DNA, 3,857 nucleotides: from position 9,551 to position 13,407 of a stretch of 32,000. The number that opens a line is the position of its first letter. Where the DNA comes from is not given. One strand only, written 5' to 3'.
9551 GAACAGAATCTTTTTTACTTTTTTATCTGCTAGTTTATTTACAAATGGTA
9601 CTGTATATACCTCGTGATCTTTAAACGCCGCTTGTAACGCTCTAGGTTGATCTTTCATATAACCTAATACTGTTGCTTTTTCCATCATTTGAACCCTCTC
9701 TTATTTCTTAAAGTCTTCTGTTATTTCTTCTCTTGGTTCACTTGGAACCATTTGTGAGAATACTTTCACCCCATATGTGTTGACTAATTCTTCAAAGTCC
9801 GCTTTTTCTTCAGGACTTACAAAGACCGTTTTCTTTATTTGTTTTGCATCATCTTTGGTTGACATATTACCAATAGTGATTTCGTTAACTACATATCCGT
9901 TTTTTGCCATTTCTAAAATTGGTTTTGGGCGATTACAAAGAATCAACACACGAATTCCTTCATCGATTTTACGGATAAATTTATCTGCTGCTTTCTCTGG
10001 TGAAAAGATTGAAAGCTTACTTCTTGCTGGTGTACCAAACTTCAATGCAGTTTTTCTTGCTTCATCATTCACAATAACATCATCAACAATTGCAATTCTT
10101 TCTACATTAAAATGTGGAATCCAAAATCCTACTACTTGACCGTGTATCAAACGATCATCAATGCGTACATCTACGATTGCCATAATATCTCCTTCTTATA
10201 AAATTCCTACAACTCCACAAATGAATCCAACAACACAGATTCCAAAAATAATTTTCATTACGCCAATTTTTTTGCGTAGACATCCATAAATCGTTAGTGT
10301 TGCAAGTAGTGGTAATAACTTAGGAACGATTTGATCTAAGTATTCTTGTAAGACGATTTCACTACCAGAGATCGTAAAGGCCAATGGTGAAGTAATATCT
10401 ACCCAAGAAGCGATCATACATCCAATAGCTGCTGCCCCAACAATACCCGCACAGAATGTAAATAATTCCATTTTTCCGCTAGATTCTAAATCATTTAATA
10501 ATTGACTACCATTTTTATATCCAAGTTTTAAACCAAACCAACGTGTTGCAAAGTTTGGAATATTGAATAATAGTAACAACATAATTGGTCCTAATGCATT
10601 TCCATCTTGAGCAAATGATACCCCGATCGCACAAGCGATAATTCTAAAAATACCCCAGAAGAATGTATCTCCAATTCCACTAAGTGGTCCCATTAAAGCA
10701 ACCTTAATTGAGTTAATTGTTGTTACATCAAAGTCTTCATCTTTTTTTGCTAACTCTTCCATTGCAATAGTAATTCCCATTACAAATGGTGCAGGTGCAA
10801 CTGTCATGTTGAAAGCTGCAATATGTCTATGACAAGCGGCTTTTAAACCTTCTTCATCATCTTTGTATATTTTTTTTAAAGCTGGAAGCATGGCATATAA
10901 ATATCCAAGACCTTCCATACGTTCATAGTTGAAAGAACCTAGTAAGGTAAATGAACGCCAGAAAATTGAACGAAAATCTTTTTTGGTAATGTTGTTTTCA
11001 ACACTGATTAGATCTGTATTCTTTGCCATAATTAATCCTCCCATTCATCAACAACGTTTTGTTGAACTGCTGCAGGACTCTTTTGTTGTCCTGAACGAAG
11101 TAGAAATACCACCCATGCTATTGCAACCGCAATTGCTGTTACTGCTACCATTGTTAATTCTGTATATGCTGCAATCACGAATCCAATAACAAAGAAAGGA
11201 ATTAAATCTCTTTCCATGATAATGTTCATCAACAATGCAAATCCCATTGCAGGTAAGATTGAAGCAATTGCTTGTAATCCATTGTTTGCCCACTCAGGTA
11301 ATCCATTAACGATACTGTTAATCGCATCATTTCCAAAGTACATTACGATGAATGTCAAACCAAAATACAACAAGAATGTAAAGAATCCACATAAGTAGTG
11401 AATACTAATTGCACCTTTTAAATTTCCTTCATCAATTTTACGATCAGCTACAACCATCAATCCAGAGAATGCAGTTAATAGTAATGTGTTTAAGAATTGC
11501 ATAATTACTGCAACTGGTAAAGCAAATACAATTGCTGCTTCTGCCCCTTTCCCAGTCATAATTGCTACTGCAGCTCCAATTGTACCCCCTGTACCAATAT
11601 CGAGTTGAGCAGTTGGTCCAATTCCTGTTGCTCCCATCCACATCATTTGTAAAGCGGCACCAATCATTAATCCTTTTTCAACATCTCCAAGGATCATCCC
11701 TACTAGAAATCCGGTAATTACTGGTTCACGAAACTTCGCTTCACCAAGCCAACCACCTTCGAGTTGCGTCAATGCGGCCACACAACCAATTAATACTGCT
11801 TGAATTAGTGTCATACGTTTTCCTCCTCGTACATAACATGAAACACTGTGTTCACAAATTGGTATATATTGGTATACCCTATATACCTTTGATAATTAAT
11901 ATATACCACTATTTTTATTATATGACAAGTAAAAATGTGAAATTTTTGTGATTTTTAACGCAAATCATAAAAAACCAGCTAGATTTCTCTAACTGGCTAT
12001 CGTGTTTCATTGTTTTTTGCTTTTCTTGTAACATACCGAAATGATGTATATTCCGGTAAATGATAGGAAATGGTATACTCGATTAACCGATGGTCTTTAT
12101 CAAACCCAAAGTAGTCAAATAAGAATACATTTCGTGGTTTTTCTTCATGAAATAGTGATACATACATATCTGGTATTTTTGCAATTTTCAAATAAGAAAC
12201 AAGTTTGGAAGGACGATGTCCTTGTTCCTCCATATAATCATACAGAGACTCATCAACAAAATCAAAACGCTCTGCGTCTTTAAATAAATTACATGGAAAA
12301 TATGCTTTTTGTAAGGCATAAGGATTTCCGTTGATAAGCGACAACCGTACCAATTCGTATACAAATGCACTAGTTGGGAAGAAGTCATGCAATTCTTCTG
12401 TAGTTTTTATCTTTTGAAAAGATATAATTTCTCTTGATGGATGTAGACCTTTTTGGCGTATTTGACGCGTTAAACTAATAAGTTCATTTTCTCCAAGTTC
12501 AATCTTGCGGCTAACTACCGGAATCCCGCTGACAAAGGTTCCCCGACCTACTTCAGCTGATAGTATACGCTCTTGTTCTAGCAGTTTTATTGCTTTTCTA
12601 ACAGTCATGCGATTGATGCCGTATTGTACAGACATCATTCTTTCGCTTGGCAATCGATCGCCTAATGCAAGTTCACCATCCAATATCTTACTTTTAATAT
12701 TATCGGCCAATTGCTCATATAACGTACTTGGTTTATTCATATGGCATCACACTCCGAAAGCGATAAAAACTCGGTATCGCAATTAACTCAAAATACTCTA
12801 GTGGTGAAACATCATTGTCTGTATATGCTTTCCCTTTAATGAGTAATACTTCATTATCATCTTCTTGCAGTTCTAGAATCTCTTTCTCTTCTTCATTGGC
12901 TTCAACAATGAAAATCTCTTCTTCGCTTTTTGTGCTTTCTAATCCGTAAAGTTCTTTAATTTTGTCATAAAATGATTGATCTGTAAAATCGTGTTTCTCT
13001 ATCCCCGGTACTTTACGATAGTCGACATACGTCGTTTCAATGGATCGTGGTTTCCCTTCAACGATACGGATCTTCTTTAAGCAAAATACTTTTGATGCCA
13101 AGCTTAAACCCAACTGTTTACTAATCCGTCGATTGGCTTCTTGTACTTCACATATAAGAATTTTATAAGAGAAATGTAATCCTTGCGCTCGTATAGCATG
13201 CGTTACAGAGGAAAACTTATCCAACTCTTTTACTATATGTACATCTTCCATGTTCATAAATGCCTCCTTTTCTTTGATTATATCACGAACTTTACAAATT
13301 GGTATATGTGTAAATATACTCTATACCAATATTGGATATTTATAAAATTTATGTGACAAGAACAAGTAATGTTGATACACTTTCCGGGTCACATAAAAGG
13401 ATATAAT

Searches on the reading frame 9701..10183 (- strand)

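Call 37: search_protein_families(library=pfam, proteins=[window:9701-10183:-], max_evalue=0.001)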
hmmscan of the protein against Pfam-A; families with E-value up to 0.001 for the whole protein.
window:9701-10183:- (160 aa): 1 family
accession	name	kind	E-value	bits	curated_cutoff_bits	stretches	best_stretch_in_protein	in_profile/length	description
PF03830.20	PTSIIB_sorb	-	1.1e-40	139.8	27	1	3-150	1-147/148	PTS system sorbose subfamily IIB component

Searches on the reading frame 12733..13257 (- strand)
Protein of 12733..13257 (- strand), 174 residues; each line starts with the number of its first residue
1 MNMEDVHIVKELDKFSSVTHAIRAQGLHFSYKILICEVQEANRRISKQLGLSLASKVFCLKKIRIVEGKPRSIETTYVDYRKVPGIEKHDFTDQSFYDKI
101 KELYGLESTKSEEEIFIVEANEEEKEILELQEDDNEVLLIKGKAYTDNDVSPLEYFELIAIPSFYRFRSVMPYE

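Call 37: search_protein_families(library=pfam, proteins=[window:12733-13257:-], max_evalue=0.001)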
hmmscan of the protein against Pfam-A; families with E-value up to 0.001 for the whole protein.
window:12733-13257:- (174 aa): 1 family
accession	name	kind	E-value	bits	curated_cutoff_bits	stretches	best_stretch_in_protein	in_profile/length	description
PF07702.18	UTRA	-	6.5e-24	84.8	23.8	1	24-158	1-133/141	UTRA domain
